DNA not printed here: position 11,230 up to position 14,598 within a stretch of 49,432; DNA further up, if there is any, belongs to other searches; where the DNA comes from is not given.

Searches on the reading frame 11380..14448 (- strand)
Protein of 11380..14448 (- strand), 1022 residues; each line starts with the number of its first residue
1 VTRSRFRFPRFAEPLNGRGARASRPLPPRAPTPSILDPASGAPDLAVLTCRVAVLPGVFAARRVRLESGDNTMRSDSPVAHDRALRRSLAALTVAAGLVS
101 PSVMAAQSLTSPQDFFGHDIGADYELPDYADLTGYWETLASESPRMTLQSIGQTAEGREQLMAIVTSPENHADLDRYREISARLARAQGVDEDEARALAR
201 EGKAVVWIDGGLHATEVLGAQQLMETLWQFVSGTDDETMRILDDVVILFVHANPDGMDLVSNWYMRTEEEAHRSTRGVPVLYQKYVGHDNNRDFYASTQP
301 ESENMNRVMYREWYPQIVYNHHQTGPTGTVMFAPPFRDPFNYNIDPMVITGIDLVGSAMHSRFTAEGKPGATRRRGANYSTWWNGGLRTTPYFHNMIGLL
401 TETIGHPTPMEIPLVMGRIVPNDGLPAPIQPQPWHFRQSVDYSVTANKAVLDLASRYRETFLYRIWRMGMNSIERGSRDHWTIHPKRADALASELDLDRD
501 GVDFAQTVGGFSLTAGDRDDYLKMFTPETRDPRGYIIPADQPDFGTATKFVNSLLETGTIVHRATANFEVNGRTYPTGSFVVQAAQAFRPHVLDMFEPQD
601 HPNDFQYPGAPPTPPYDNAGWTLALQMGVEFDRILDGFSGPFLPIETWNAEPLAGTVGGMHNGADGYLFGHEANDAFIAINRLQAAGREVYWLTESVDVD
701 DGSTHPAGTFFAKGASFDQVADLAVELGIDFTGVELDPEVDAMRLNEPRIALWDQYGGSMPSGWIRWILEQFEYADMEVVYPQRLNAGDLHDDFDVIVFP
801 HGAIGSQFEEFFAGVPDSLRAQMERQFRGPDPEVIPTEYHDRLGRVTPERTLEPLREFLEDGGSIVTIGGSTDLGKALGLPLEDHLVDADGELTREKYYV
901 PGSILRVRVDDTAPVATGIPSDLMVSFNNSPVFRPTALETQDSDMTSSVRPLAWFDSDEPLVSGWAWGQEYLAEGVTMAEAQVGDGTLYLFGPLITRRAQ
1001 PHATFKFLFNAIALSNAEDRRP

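Call 9: search_protein_families(library=pfam, proteins=[window:11380-14448:-], max_evalue=0.0001)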
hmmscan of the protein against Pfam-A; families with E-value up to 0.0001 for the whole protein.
window:11380-14448:- (1022 aa): 1 family
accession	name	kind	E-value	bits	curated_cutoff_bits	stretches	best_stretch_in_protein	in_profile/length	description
PF00246.29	Peptidase_M14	-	4e-25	89.4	21.6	1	135-310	4-151/286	Zinc carboxypeptidase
